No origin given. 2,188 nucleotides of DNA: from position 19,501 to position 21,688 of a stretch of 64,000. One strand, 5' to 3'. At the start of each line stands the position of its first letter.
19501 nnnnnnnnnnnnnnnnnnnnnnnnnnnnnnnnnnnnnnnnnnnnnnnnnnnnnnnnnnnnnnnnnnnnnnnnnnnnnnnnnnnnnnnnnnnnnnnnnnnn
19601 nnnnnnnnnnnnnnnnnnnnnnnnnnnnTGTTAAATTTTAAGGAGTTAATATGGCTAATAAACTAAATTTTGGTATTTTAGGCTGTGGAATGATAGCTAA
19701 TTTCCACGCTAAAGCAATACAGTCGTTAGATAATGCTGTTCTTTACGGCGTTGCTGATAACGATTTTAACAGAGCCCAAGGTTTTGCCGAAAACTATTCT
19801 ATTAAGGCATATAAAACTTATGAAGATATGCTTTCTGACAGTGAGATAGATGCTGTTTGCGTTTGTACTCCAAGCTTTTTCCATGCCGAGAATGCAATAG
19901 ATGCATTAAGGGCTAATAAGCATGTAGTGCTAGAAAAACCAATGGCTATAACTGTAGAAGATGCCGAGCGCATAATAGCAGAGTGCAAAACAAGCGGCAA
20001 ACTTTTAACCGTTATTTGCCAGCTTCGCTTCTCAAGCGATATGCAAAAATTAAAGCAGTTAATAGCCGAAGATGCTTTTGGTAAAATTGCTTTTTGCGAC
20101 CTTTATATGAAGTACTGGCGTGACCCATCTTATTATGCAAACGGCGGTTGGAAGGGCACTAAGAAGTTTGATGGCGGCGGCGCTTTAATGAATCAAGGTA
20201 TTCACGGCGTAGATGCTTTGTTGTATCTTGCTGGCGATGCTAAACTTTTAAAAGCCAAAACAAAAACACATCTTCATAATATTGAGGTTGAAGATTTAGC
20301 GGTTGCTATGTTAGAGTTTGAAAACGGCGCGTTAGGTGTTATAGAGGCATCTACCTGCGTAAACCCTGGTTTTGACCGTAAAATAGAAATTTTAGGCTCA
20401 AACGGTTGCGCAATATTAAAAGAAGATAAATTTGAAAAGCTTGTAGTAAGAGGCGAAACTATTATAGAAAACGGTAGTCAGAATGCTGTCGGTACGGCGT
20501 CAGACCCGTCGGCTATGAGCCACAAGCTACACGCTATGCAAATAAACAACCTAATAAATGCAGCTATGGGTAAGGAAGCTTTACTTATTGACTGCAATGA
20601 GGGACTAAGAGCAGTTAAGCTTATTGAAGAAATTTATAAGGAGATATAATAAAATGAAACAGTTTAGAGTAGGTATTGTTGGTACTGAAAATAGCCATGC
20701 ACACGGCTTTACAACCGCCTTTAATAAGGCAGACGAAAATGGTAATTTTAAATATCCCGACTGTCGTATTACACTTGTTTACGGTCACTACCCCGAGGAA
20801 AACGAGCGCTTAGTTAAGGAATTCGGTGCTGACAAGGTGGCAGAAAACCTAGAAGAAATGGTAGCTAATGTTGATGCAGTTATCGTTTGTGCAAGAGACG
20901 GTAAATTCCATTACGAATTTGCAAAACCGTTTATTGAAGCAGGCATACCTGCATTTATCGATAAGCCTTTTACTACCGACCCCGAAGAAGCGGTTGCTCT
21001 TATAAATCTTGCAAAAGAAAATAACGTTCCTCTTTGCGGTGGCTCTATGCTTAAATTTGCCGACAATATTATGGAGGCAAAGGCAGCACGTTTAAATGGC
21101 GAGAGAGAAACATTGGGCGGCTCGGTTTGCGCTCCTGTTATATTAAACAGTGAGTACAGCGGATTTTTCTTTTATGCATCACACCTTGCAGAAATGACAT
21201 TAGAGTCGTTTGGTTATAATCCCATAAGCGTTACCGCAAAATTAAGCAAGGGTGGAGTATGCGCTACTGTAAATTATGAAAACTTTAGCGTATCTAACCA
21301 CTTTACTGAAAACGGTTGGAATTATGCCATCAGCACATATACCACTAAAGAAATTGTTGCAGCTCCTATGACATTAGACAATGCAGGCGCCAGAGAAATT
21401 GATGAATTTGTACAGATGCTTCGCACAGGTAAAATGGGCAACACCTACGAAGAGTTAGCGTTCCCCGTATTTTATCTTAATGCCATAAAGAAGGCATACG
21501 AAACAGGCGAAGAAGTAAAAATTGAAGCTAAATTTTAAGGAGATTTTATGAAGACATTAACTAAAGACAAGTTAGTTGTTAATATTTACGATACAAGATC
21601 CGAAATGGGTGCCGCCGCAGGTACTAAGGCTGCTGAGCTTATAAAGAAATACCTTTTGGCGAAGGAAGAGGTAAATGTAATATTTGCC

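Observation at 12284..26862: AraC-linked amino-sugar locus mixing NagA/NagB/GH20 with biosynthetic-type aminotransferases and MocA-family dehydrogenases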

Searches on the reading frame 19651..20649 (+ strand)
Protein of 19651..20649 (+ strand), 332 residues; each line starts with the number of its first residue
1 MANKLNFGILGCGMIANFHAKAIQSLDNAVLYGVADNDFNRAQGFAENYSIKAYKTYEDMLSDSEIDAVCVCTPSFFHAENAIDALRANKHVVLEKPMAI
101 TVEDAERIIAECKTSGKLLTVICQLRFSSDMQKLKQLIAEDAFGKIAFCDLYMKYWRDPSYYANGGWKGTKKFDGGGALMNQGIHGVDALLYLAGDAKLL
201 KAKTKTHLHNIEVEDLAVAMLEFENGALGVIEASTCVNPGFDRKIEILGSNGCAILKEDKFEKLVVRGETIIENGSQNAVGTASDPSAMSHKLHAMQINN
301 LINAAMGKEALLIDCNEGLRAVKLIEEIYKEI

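Call 3: search_protein_families(library=pfam, proteins=[window:19651-20649:+])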
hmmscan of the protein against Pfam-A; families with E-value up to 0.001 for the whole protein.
window:19651-20649:+ (332 aa): 4 families
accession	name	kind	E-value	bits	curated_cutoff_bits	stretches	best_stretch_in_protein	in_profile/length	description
PF01408.29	GFO_IDH_MocA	-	1.5e-33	116.5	24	1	5-121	1-118/120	Oxidoreductase family, NAD-binding Rossmann fold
PF22725.1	GFO_IDH_MocA_C3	-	6.5e-29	100.9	27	1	131-253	1-122/124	GFO/IDH/MocA C-terminal domain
PF02894.22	GFO_IDH_MocA_C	-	4.1e-25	89.3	22.9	1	135-330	1-208/218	Oxidoreductase family, C-terminal alpha/beta domain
PF03447.22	NAD_binding_3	-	1.7e-06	29.2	24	1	11-116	1-110/116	Homoserine dehydrogenase, NAD binding domain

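Call 5: search_protein_families(library=ncbifam, proteins=[window:19651-20649:+], max_evalue=0.00001)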
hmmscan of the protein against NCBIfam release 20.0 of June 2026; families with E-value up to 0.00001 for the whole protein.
window:19651-20649:+ (332 aa): 10 families
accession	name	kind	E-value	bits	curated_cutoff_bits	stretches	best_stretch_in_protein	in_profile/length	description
TIGR04380.1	myo_inos_iolG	equivalog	1.4e-44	152.3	355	1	4-325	1-316/330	inositol 2-dehydrogenase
NF040723.1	UDP-GlcNAcDh_Arch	equivalog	1.4e-39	136.4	450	1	5-257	1-238/302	UDP-N-acetylglucosamine 3-dehydrogenase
NF052479.1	LevoglcsnDh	equivalog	8.4e-29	100.4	650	1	3-209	2-217/386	levoglucosan dehydrogenase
NF052679.1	InsChiInosDhIolG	equivalog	4.9e-24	85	540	1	5-270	3-262/343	bifunctional inositol 2-dehydrogenase/D-chiro-inositol 1-dehydrogenase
NF008607.0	PRK11579.1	subfamily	5.7e-24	84.8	330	1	1-224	1-219/346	oxidoreductase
NF041392.1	XylDh_Gfo6_Halo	equivalog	3.3e-18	65.6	350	1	4-330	16-340/350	D-xylose 1-dehydrogenase Gfo6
NF007574.0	PRK10206.1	equivalog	1.1e-13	50.9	352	1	51-206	51-199/345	oxidoreductase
NF058561.1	BT_2158_fam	equivalog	4.2e-13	48.7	750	1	3-147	34-178/487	glycoside 3-dehydrogenase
NF058563.1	BT_2159_fam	equivalog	7e-11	41.7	650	1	6-150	2-147/350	disaccharide 3-dehydrogenase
NF009830.0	PRK13304.1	equivalog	2.4e-08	33.8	267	1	5-94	2-90/265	aspartate dehydrogenase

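Call 17: search_solved_structures(query=window:19651-20649:+, max_evalue=1e-20)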
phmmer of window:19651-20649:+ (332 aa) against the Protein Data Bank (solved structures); distinct sequences matched with E-value up to 1e-20: 16.
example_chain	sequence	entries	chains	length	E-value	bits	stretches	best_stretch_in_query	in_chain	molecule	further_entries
3q2i_A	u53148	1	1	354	2.7e-41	145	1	3-329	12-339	dehydrogenase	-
3q2k_A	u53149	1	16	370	4.8e-41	144.2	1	3-330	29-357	oxidoreductase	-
3ezy_A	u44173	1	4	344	1.6e-30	109.6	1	5-266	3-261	Dehydrogenase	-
3e18_A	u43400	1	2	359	1e-27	100.4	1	4-258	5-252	oxidoreductase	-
7xr9_A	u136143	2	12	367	2.3e-25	92.6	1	3-193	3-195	DgpA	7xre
6jw6_A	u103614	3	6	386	5.1e-24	88.2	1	5-252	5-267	Dehydrogenase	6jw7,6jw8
1evj_A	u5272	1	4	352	1.3e-23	86.9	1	23-330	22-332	GLUCOSE-FRUCTOSE OXIDOREDUCTASE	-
1ofg_A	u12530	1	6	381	3.8e-23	85.4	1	48-330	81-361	GLUCOSE-FRUCTOSE OXIDOREDUCTASE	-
1ryd_A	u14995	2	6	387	4e-23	85.3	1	48-330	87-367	glucose-fructose oxidoreductase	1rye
9m3d_B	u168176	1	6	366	5.3e-23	84.9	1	3-239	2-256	DgpA1 from W974-1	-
1h6a_A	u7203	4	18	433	5.7e-23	84.8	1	48-330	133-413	PRECURSOR FORM OF GLUCOSE-FRUCTOSE OXIDOREDUCTASE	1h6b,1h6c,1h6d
8tdi_L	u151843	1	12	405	2.8e-22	82.5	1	31-262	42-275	P2B11 Glucuronide-3-dehydrogenase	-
1ydw_A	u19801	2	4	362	1.8e-21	79.8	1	4-238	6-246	AX110P-like protein | Probable oxidoreductase At4g09670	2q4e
5a02_A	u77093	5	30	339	2.6e-21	79.4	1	3-330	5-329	ALDOSE-ALDOSE OXIDOREDUCTASE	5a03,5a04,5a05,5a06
2glx_A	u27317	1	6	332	3.5e-21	78.9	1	7-255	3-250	1,5-anhydro-D-fructose reductase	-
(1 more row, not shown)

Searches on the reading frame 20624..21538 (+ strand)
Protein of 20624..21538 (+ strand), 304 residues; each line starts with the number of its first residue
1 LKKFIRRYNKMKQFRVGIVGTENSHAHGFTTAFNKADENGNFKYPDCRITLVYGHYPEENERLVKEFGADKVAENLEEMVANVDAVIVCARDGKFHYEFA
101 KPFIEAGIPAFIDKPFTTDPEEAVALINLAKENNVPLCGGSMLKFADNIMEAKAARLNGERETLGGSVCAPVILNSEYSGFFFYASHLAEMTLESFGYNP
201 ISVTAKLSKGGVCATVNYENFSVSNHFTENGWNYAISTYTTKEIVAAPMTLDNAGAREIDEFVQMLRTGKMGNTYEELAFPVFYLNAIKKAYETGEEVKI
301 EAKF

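Call 3: search_protein_families(library=pfam, proteins=[window:20624-21538:+])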
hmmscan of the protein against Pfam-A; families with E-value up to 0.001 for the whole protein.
window:20624-21538:+ (304 aa): 1 family
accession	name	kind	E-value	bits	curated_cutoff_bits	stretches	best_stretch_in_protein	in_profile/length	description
PF01408.29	GFO_IDH_MocA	-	1.1e-18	68.5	24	1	14-136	1-115/120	Oxidoreductase family, NAD-binding Rossmann fold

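Call 5: search_protein_families(library=ncbifam, proteins=[window:20624-21538:+], max_evalue=0.00001)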
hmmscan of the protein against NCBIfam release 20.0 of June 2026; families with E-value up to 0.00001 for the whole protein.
window:20624-21538:+ (304 aa): 3 families
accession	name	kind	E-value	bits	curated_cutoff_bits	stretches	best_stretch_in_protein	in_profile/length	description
TIGR04380.1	myo_inos_iolG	equivalog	1.2e-08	34.2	355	1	44-157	24-138/330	inositol 2-dehydrogenase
NF040723.1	UDP-GlcNAcDh_Arch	equivalog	1.7e-08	34.3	450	1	61-155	39-132/302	UDP-N-acetylglucosamine 3-dehydrogenase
NF007574.0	PRK10206.1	equivalog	1e-07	31.4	352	1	74-138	55-120/345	oxidoreductase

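Call 75: search_solved_structures(query=window:20624-21538:+, max_evalue=0.01)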
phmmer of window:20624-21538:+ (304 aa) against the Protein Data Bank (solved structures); distinct sequences matched with E-value up to 0.01: 22.
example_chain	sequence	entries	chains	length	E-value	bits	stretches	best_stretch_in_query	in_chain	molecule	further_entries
7bvj_A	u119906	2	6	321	4.8e-08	35.7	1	54-161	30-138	Oxidoreductase, NAD-binding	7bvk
4hkt_A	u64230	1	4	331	1.4e-06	30.9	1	45-206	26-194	Inositol 2-dehydrogenase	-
8w9s_A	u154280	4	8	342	3.5e-06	29.6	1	60-147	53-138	NADH-dependent dihydrogenase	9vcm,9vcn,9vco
3f4l_A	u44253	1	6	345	0.00013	24.5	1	74-159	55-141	Putative oxidoreductase yhhX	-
6jw6_A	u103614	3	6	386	0.00031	23.2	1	44-167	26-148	Dehydrogenase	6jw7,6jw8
7xr9_A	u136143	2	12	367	0.00046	22.6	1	12-160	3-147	DgpA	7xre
3moi_A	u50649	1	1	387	0.0005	22.5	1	44-142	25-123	Probable dehydrogenase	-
3fhl_A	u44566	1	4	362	0.00064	22.2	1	71-137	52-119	Putative oxidoreductase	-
1xea_A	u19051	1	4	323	0.00066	22.1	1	79-140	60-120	Oxidoreductase, Gfo/Idh/MocA family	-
4n54_A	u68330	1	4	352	0.00068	22.1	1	51-154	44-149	Inositol dehydrogenase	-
4mkx_A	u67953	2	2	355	0.00076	21.9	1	53-154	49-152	Inositol dehydrogenase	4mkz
3evn_A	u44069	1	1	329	0.00098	21.6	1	60-141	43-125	Oxidoreductase, Gfo/Idh/MocA family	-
3gdo_A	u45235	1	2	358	0.0021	20.5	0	60-138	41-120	Uncharacterized oxidoreductase yvaA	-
3gfg_A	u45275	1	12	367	0.0021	20.5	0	60-138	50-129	Uncharacterized oxidoreductase yvaA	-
3e9m_A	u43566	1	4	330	0.0027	20.1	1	59-155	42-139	Oxidoreductase, Gfo/Idh/MocA family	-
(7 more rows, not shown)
